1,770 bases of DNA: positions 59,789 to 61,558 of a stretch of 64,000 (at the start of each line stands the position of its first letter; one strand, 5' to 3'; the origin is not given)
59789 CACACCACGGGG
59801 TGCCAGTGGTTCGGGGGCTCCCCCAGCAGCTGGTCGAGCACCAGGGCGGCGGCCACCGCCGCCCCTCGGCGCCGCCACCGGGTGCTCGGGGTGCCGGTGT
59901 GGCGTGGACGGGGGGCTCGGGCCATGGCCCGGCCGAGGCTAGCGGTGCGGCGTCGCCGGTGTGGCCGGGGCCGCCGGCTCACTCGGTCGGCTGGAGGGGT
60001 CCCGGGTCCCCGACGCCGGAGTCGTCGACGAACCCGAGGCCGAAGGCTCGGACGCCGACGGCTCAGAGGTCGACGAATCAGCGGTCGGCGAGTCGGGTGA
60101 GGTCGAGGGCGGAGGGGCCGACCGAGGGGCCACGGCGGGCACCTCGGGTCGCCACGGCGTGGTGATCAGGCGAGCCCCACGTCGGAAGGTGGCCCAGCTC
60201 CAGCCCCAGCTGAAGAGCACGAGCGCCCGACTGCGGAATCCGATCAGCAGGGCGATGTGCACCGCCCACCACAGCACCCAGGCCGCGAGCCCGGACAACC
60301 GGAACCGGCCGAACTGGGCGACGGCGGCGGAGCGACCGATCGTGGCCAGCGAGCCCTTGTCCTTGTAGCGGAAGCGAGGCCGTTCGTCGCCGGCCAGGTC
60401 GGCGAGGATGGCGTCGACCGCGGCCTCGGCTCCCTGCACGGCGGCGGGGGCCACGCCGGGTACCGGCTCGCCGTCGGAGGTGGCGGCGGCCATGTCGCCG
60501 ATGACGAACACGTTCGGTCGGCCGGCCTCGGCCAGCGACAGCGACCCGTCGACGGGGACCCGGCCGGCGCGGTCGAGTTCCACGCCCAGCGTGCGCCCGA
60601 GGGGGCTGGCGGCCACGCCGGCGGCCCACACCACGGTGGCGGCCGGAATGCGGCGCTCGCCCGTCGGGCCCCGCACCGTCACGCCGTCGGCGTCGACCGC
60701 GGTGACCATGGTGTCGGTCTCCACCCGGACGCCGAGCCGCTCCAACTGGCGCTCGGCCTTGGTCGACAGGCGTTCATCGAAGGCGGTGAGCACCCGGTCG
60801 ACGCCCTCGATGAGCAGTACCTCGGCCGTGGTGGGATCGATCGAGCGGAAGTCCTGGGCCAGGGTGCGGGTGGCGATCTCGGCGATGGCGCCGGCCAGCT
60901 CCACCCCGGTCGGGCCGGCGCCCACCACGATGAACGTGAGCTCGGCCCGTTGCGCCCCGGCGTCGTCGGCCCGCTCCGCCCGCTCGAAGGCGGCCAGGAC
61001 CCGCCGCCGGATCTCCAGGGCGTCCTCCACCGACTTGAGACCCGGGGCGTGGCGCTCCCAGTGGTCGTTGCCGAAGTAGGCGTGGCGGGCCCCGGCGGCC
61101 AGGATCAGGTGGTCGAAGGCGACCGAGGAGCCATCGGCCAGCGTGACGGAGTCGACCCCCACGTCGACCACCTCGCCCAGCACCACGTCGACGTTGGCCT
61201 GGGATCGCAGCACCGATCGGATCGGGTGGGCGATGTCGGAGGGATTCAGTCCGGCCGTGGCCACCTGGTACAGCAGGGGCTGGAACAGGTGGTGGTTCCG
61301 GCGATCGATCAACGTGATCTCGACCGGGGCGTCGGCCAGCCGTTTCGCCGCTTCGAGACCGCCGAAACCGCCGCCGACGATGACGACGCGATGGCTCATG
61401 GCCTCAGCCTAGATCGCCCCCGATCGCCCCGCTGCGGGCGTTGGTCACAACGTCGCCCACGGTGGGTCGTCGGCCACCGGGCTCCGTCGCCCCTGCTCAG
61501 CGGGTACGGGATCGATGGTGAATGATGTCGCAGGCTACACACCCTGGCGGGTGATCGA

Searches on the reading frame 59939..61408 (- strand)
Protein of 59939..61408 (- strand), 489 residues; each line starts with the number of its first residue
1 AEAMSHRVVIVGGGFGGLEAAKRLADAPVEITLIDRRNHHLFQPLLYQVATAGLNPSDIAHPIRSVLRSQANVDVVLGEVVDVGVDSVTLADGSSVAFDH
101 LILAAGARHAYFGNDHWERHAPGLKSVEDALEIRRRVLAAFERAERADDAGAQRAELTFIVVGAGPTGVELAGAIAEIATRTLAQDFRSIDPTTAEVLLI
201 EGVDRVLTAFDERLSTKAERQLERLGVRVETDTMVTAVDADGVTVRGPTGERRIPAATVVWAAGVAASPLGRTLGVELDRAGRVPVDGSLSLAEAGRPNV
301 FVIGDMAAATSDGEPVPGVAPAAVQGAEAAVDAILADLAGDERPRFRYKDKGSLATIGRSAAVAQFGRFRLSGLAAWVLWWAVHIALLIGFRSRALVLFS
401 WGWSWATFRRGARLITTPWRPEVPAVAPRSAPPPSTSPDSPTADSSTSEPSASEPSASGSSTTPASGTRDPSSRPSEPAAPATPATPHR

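Call 64: search_protein_families(library=pfam, proteins=[window:59939-61408:-], max_evalue=0.00001)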
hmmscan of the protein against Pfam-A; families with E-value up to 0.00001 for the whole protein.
window:59939-61408:- (489 aa): 7 families
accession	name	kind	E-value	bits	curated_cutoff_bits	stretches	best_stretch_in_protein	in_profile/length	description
PF07992.20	Pyr_redox_2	-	4.2e-52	177.8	26.1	1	7-326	2-290/291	Pyridine nucleotide-disulphide oxidoreductase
PF00070.33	Pyr_redox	-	1.7e-15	57.7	22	1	160-244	3-72/82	Pyridine nucleotide-disulphide oxidoreductase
PF01134.28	GIDA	-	3.5e-08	33.3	22.1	0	8-43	2-29/391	Glucose inhibited division protein A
PF22366.1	NDH2_C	-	1.4e-07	32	27.7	1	351-401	2-53/62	NDH2 C-terminal domain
PF01266.30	DAO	-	3.5e-07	30.5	27.9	0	214-292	151-230/353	FAD dependent oxidoreductase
PF13450.12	NAD_binding_8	-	2.6e-06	28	21.9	0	10-39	1-30/68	NAD(P)-binding Rossmann-like domain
PF13738.12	Pyr_redox_3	-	7.9e-06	25.8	30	0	5-41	164-200/305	Pyridine nucleotide-disulphide oxidoreductase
